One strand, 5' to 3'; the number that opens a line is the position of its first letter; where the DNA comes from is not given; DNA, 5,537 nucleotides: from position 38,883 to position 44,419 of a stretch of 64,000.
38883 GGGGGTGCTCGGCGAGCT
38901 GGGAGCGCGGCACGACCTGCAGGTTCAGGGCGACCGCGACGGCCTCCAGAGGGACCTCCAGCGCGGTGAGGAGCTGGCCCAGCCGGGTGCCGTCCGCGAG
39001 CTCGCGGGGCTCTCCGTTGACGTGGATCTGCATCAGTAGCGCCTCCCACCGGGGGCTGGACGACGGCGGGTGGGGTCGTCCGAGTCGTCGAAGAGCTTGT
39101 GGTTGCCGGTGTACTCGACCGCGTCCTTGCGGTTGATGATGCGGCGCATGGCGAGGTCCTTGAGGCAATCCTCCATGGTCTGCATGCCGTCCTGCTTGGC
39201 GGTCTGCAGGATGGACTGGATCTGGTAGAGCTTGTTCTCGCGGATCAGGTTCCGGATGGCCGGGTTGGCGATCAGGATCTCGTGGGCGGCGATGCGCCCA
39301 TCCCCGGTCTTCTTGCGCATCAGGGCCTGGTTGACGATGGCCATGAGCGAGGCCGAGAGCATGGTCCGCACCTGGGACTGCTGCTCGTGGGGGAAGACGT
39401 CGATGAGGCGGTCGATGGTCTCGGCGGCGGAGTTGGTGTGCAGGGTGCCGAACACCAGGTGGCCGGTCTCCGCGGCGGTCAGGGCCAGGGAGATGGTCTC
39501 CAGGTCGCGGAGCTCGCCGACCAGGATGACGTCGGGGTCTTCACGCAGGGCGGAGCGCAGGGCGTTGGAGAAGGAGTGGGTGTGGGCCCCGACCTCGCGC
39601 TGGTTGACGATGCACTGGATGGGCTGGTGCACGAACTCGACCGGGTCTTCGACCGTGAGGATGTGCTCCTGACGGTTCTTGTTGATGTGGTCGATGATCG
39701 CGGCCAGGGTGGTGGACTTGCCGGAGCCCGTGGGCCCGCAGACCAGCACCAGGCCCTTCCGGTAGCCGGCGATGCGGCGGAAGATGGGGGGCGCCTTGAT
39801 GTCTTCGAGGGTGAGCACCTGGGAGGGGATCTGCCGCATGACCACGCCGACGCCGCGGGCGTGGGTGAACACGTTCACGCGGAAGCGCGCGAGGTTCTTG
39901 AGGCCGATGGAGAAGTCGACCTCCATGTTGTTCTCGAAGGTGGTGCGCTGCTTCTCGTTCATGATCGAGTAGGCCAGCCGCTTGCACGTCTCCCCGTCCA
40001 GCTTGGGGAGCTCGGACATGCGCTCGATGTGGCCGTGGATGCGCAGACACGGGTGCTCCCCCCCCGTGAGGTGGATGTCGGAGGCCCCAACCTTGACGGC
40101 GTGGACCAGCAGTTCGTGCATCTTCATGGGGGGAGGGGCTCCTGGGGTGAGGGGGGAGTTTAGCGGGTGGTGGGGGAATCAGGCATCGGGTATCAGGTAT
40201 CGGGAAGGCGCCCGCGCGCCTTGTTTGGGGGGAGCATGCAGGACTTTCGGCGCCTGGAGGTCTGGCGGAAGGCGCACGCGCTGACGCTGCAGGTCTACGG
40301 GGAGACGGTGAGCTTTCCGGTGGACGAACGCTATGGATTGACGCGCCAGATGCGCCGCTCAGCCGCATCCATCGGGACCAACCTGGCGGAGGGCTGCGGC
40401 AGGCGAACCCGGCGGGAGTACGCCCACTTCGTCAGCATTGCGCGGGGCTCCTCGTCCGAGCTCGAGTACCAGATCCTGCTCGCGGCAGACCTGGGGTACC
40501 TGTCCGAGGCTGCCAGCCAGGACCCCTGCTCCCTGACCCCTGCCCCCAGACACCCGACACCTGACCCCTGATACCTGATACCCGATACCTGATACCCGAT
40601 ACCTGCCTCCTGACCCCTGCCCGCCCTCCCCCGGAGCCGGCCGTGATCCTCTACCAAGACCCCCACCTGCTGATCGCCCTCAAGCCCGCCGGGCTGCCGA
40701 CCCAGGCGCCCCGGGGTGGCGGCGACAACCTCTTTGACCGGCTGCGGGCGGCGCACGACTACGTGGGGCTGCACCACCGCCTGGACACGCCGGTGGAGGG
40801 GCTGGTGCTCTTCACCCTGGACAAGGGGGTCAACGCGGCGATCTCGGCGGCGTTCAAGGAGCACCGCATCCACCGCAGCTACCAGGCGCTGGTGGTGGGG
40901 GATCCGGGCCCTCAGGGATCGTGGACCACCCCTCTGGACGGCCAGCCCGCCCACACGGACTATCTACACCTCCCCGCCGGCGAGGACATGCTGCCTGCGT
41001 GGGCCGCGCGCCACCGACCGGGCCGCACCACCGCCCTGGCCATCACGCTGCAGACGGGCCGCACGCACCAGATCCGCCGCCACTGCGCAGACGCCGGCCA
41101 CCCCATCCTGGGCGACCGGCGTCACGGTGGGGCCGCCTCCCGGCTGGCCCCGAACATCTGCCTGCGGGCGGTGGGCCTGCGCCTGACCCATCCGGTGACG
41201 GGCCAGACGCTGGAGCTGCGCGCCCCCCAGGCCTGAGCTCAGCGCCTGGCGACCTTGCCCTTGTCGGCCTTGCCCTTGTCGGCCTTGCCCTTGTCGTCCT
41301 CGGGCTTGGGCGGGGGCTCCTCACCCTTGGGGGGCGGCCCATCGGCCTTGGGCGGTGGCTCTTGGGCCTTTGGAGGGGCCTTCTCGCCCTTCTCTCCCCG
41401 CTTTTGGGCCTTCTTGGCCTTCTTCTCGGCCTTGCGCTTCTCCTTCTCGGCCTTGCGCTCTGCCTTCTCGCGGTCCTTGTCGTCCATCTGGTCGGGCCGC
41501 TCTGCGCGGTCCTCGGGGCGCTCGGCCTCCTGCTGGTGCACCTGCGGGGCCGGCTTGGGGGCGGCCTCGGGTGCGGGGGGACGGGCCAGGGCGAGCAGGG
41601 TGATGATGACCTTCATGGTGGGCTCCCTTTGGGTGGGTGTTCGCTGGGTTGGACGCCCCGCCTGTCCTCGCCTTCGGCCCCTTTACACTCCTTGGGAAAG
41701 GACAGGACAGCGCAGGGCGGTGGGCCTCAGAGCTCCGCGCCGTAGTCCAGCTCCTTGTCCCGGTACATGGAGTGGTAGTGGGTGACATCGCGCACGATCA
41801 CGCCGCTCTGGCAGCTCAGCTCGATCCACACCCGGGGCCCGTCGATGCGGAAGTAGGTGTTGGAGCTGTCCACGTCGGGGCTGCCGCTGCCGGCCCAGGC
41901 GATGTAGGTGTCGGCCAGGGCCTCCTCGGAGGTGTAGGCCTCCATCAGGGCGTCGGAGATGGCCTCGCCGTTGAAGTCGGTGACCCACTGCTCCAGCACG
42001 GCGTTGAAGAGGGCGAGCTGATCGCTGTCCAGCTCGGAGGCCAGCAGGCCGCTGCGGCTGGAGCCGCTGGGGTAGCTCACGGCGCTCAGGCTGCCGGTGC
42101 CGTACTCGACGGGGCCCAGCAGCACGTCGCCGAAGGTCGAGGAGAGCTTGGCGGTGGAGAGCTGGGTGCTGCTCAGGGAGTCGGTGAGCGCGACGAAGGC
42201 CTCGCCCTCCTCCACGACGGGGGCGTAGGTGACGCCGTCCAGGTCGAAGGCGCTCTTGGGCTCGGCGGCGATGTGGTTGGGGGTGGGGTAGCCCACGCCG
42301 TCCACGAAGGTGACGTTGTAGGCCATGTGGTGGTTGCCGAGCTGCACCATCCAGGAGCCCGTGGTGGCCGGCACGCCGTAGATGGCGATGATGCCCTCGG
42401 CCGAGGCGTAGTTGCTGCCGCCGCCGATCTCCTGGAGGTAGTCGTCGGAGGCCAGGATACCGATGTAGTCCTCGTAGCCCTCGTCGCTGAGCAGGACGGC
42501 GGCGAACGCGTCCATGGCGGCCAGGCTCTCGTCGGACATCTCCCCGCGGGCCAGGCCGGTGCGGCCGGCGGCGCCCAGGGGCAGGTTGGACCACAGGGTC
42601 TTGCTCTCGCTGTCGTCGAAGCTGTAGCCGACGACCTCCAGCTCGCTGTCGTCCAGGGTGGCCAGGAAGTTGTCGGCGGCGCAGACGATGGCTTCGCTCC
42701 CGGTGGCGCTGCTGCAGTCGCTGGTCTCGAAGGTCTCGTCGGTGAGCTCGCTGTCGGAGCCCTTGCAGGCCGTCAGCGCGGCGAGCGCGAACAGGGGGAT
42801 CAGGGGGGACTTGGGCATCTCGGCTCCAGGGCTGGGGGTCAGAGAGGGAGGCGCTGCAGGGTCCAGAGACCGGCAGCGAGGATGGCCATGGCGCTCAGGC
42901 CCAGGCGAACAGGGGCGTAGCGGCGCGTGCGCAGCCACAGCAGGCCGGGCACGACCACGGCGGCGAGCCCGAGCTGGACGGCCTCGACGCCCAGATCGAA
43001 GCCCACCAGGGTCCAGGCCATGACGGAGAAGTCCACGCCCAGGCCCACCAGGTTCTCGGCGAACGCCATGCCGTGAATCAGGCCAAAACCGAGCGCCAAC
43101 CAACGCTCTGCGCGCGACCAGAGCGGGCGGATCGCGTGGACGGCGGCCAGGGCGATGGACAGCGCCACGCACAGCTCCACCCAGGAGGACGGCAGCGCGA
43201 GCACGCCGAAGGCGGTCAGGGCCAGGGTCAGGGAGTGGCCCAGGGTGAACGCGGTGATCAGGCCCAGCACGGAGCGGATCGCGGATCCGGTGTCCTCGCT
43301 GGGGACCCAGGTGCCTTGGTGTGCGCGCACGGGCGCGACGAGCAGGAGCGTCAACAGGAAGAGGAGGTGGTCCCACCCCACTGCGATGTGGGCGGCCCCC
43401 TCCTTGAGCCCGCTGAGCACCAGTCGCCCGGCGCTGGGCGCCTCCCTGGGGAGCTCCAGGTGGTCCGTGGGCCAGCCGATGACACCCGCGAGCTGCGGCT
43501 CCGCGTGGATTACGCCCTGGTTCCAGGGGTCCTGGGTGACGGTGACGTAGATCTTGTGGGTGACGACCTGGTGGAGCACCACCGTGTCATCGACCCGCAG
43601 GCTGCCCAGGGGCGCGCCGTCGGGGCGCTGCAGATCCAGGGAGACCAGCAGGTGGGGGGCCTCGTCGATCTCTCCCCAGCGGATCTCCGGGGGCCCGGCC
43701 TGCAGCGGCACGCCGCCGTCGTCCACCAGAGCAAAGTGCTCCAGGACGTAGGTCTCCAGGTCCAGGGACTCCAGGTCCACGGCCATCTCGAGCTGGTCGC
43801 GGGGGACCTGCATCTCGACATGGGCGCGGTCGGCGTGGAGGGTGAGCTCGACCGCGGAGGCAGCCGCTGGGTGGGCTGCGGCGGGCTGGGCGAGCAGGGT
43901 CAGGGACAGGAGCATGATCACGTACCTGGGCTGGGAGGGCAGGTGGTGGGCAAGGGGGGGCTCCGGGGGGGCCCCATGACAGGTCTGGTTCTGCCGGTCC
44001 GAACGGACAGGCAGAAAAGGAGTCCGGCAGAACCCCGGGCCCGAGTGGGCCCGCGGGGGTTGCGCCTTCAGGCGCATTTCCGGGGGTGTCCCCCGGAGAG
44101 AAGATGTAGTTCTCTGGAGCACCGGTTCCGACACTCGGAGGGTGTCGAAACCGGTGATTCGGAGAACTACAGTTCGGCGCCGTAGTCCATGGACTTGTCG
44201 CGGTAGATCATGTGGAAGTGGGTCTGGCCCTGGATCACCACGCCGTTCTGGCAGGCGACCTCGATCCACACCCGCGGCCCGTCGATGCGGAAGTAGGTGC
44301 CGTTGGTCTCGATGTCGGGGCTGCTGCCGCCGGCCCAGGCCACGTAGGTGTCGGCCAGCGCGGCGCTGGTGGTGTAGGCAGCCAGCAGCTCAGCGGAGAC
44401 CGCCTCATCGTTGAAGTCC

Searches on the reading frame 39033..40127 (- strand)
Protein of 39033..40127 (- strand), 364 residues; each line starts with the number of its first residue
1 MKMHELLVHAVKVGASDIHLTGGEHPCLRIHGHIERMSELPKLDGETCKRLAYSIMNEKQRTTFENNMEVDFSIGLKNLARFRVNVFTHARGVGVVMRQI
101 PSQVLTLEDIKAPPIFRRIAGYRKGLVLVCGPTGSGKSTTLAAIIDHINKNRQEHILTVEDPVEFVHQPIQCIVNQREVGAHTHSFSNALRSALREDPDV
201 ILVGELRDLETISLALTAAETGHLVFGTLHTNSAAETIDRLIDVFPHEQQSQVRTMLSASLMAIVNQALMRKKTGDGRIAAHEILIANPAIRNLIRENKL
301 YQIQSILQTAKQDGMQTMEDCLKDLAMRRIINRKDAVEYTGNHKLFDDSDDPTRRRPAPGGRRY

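Call 40: search_protein_families(library=pfam, proteins=[window:39033-40127:-], max_evalue=0.0001)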
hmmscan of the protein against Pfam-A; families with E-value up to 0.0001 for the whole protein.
window:39033-40127:- (364 aa): 3 families
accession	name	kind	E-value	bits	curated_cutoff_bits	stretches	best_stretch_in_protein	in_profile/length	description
PF00437.27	T2SSE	-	9.2e-56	189.5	24.9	1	4-298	13-333/370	Type II/IV secretion system protein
PF13191.12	AAA_16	-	1.2e-05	26.4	32.6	1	116-208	16-96/167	AAA ATPase domain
PF13401.12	AAA_22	-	8.6e-05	23.3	27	0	123-165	4-45/130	AAA domain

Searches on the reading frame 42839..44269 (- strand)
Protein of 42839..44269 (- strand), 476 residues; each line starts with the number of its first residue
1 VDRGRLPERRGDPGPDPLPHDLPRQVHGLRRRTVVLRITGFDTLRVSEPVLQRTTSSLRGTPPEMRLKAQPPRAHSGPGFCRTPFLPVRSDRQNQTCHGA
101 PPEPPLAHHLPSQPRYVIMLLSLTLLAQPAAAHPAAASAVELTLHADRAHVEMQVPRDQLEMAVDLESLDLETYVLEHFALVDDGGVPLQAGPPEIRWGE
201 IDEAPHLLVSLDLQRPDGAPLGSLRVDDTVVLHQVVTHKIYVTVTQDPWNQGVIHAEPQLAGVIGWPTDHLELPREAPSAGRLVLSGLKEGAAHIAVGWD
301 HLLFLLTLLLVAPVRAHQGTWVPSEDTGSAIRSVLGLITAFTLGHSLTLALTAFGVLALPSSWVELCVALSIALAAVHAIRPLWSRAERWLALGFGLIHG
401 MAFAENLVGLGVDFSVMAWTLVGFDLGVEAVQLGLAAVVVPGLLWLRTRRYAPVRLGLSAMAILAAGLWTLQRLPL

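Call 40: search_protein_families(library=pfam, proteins=[window:42839-44269:-], max_evalue=0.0001)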
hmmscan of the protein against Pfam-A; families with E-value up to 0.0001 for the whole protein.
window:42839-44269:- (476 aa): 1 family
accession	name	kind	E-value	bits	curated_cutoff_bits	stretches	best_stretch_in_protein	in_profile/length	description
PF13795.12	HupE_UreJ_2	-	8.2e-37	126.7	24.5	1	288-448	2-154/156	HupE / UreJ protein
